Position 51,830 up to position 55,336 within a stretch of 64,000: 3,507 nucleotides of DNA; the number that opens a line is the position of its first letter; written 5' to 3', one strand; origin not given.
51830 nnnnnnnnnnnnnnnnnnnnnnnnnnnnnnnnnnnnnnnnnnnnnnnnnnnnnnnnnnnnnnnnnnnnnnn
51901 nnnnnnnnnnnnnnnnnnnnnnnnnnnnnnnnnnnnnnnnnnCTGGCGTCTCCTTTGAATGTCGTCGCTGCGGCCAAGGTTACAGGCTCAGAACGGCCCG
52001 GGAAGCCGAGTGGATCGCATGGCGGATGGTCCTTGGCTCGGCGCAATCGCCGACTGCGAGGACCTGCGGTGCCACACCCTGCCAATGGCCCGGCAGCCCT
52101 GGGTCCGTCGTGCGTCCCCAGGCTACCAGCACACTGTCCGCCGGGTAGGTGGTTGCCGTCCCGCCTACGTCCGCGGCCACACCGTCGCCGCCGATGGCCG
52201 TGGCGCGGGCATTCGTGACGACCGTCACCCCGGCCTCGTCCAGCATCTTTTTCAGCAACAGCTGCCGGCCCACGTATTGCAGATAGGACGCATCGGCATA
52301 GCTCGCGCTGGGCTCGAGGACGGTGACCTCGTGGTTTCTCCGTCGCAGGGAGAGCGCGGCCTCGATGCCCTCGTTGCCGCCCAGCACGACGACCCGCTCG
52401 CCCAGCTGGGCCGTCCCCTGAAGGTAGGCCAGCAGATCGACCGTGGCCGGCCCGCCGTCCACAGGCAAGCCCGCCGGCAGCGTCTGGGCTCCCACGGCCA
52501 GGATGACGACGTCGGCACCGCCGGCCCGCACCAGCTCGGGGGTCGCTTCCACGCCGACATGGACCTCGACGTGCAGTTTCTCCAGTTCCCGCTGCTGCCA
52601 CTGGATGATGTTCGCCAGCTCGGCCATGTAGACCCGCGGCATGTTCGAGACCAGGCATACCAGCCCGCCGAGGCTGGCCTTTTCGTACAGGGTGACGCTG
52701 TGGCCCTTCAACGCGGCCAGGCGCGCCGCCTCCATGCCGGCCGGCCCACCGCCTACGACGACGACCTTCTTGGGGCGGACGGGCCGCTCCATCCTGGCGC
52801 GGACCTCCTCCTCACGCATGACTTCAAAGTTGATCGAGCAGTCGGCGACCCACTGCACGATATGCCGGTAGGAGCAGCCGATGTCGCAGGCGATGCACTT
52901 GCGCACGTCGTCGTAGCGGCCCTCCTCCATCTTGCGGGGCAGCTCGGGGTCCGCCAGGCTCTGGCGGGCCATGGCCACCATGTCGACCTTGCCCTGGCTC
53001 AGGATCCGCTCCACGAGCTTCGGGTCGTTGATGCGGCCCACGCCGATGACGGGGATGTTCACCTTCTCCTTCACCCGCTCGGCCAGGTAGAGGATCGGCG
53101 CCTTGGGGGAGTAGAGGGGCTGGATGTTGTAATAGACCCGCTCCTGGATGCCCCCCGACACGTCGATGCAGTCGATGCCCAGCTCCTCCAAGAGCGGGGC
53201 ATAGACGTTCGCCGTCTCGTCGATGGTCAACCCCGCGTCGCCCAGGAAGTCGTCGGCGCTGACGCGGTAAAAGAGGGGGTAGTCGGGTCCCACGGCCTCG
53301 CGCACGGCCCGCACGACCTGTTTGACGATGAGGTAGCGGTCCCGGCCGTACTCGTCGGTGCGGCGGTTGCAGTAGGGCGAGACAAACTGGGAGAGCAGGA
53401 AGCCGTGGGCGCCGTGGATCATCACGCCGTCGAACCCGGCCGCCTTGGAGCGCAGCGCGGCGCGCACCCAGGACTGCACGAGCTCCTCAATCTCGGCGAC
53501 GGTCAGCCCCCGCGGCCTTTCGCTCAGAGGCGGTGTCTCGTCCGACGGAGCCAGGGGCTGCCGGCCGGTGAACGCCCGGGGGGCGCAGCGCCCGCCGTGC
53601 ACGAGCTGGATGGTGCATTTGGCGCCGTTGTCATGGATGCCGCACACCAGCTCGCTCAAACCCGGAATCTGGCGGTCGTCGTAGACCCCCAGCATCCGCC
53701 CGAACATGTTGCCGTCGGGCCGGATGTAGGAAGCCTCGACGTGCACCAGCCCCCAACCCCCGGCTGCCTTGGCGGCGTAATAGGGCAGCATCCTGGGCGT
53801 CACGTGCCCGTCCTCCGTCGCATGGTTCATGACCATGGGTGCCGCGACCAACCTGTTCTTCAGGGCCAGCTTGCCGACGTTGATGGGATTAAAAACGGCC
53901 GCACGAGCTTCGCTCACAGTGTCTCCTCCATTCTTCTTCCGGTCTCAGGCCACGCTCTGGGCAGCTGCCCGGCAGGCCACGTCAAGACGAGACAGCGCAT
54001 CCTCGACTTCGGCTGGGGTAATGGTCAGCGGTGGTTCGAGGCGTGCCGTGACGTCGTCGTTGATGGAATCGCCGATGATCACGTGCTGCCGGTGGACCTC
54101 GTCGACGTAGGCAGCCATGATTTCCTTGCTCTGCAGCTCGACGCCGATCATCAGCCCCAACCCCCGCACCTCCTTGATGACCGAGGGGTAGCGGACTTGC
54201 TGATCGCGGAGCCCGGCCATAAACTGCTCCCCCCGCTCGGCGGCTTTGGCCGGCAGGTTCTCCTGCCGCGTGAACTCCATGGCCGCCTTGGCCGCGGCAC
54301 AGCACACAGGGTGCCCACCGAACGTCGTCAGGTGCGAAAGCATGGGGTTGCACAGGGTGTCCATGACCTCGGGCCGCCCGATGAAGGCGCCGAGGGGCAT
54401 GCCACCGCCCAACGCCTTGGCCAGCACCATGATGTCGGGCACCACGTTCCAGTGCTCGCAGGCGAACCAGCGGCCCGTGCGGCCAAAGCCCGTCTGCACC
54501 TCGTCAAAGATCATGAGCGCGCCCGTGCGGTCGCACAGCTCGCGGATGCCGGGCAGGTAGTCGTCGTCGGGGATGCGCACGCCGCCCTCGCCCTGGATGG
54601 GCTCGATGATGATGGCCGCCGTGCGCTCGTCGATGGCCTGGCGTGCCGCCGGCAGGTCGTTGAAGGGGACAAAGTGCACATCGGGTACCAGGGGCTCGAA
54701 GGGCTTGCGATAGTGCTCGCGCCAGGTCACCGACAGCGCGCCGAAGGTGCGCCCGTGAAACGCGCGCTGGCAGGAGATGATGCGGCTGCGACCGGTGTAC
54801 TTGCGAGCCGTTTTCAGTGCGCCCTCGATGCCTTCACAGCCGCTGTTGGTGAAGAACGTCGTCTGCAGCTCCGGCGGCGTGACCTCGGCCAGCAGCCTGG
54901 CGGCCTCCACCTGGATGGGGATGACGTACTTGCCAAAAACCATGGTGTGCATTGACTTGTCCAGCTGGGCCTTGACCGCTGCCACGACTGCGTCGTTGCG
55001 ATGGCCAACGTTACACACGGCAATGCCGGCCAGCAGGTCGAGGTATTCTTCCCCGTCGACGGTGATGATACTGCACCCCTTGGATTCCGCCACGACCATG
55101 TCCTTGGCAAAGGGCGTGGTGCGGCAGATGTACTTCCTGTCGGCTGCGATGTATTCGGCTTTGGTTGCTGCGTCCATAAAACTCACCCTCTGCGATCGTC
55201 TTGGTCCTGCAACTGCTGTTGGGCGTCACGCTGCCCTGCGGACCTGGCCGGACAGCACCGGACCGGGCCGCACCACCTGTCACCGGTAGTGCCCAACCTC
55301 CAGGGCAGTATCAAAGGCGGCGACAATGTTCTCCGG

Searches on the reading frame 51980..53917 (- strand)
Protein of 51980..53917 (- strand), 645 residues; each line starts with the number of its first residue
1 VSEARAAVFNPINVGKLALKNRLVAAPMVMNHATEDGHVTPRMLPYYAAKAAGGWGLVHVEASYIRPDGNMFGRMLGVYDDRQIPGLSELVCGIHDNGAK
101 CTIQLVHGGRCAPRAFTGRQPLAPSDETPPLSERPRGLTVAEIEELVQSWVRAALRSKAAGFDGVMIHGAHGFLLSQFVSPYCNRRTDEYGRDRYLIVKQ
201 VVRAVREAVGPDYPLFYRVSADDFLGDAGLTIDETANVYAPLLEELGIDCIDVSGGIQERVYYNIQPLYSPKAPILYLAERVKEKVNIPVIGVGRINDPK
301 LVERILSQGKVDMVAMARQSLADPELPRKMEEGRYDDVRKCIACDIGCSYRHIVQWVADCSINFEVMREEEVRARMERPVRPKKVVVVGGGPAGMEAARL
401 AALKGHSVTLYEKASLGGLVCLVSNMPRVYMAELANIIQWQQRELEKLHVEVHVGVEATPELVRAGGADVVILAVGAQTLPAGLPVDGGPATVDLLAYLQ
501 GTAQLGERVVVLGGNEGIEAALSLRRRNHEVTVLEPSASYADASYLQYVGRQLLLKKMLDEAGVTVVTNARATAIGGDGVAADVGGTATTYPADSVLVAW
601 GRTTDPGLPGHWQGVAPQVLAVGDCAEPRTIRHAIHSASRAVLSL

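Call 3: search_protein_families(library=pfam, proteins=[window:51980-53917:-], max_evalue=0.01)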
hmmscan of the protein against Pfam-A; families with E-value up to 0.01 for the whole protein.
window:51980-53917:- (645 aa): 15 families
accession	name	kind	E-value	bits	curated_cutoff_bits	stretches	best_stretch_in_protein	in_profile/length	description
PF00724.26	Oxidored_FMN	-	9.6e-76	255.7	27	1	8-336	2-341/342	NADH:flavin oxidoreductase / NADH oxidase family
PF07992.20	Pyr_redox_2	-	1.5e-26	93.9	26.1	2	383-635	1-288/291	Pyridine nucleotide-disulphide oxidoreductase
PF00070.33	Pyr_redox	-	6.7e-13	49.4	22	2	509-580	2-71/82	Pyridine nucleotide-disulphide oxidoreductase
PF13738.12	Pyr_redox_3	-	3.7e-11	43.2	30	1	468-601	125-266/305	Pyridine nucleotide-disulphide oxidoreductase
PF12831.13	FAD_oxidored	-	7.1e-09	35.9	27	1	385-420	2-38/416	FAD dependent oxidoreductase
PF03486.20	HI0933_like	-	5.2e-08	33.1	50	1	384-415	2-33/244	HI0933-like protein Rossmann domain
PF13450.12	NAD_binding_8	-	5.4e-08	33.4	21.9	1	387-418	1-33/68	NAD(P)-binding Rossmann-like domain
PF01134.28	GIDA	-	1.6e-06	27.9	22.1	1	384-422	1-41/391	Glucose inhibited division protein A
PF01266.30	DAO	-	1.9e-06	28.1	27.9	1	384-417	1-35/353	FAD dependent oxidoreductase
PF13241.12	NAD_binding_7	-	1.2e-05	26.3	22.1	1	380-477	5-71/104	Putative NAD(P)-binding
PF01262.27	AlaDh_PNT_C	-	5.2e-05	23.2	23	1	380-413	26-59/214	Alanine dehydrogenase/PNT, C-terminal domain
PF01207.24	Dus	-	0.00015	21.4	20.4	1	280-352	177-251/311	Dihydrouridine synthase (Dus)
PF00890.30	FAD_binding_2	-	0.00082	19.1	20.4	1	385-416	2-33/414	FAD binding domain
PF01494.25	FAD_binding_3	-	0.0055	16.4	22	0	384-414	3-33/349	FAD binding domain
PF01946.23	Thi4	-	0.006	16.3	26.2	0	384-418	19-55/235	Thi4 family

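Call 4: search_protein_families(library=ncbifam, proteins=[window:51980-53917:-], max_evalue=0.01)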
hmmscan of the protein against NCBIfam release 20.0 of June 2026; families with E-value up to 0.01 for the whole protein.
window:51980-53917:- (645 aa): 91 families (the best 25 are shown)
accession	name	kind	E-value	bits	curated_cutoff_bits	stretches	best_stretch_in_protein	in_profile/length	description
TIGR03997.1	mycofact_OYE_2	equivalog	5.6e-128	428.1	793.15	1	8-643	2-643/645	mycofactocin system FadH/OYE family oxidoreductase 2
NF041087.1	bile_acid_BaiCD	equivalog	1.2e-119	400.3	825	1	7-642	3-639/642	bile acid Fe-S flavoenzyme BaiCD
NF045599.1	bili_reduct_long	exception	6.7e-97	325.3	750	1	9-642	2-638/641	bilirubin reductase, long form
NF010047.0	PRK13523.1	equivalog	6.6e-71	239.1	431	1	7-330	4-320/339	NADPH dehydrogenase NamA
TIGR03996.1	mycofact_OYE_1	hypoth_equivalog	1.5e-65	221.9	627.9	1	19-637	13-628/633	mycofactocin system FadH/OYE family oxidoreductase 1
NF006101.0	PRK08255.1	equivalog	1.1e-55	189.1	1078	1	4-325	395-725/768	bifunctional salicylyl-CoA 5-hydroxylase/oxidoreductase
NF045592.1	bili_reduct_N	equivalog_domain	2.9e-53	181.3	425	2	138-351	132-351/363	bilirubin reductase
NF007899.0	PRK10605.1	subfamily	4.3e-34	118.3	403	1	6-331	4-338/365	N-ethylmaleimide reductase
NF009410.0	PRK12771.1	subfamily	1.5e-16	60.1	516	1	365-528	121-291/566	NAD(P)-binding protein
TIGR01350.1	lipoamide_DH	equivalog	4.1e-13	48.9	408.8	2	384-439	3-58/461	dihydrolipoyl dehydrogenase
TIGR01317.1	GOGAT_sm_gam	subfamily_domain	4e-12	45.8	447.7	1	369-488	130-248/485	glutamate synthase small subunit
NF009454.0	PRK12814.1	equivalog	9.8e-11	40.7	916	1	378-533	189-352/657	putative NADPH-dependent glutamate synthase small subunit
TIGR03315.1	Se_ygfK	equivalog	6.8e-10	37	835.3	1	382-522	537-683/1012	putative selenate reductase subunit YgfK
TIGR03140.1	AhpF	equivalog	2.1e-09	36.5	502.9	1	376-579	206-418/515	alkyl hydroperoxide reductase subunit F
TIGR00275.1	TIGR00275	subfamily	4.3e-09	35.7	183.8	1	385-415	1-31/401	aminoacetone oxidase family FAD-binding enzyme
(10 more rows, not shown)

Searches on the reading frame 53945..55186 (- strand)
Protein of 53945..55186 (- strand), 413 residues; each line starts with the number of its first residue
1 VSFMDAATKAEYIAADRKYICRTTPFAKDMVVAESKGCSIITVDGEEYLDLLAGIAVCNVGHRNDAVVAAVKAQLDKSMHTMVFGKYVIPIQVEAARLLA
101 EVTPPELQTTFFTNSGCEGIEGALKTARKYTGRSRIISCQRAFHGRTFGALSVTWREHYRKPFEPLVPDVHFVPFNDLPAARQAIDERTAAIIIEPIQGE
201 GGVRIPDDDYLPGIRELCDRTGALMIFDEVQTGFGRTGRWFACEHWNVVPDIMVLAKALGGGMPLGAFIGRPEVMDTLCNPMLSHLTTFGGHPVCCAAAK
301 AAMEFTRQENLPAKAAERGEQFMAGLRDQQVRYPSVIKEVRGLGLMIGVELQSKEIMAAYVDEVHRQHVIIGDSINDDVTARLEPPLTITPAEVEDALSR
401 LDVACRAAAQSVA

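Call 3: search_protein_families(library=pfam, proteins=[window:53945-55186:-], max_evalue=0.01)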
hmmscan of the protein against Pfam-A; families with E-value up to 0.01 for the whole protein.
window:53945-55186:- (413 aa): 1 family
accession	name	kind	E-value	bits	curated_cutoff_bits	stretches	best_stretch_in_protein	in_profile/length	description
PF00202.27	Aminotran_3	-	2.4e-112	376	30.5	1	30-402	11-400/403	Aminotransferase class-III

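Call 4: search_protein_families(library=ncbifam, proteins=[window:53945-55186:-], max_evalue=0.01)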
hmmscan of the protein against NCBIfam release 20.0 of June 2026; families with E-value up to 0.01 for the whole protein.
window:53945-55186:- (413 aa): 72 families (the best 25 are shown)
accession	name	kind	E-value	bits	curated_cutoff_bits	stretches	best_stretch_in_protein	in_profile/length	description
NF008570.0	PRK11522.1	equivalog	6.3e-120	400.9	612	1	35-410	75-459/464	putrescine aminotransferase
TIGR00707.1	argD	subfamily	6.1e-118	393.9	410.05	1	28-405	9-380/381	acetylornithine/succinylornithine family transaminase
NF002874.0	PRK03244.1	equivalog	2.6e-115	385.4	457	1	30-409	27-396/399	acetylornithine transaminase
NF005993.0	PRK08117.1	subfamily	1.8e-110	369.6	574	2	183-406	202-428/433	aspartate aminotransferase family protein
NF004426.0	PRK05769.1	equivalog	1.1e-109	367.2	552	2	188-404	221-436/441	acetyl ornithine aminotransferase family protein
TIGR03372.1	putres_am_tran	equivalog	3.1e-106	355.9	658.65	1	39-395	68-432/442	putrescine aminotransferase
NF002797.0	PRK02936.1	equivalog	2.1e-105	352.7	496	1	30-404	13-376/385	acetylornithine transaminase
NF042418.1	LysJ_Th_th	equivalog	8.4e-105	350.8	700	1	28-397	18-377/386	[LysW]-aminoadipate semialdehyde transaminase LysJ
NF002325.0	PRK01278.1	subfamily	2.6e-102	342.4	372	1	29-410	14-391/395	acetylornithine transaminase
NF053554.1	prodigi_MAP_PigE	equivalog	2.7e-101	340.3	850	1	29-367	401-745/837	prodigiosin MAP biosynthesis aminotransferase PigE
NF045491.1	LysJ_Sulfobales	equivalog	1.9e-92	310.2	700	1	32-398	14-370/386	[LysW]-aminoadipate semialdehyde/glutamate semialdehyde transaminase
NF006228.0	PRK08360.1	equivalog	1e-89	301.2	608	2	186-405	202-424/443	aspartate aminotransferase family protein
NF003468.0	PRK05093.1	subfamily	4e-86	289.2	522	1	29-407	24-401/405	acetylornithine/succinyldiaminopimelate transaminase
TIGR03246.1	arg_catab_astC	subfamily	1.9e-85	287.3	609.95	1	29-406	18-394/397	acetylornithine/succinylornithine family transaminase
NF009047.0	PRK12381.1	subfamily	1.4e-84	284.3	630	1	29-410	22-402/406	bifunctional succinylornithine transaminase/acetylornithine transaminase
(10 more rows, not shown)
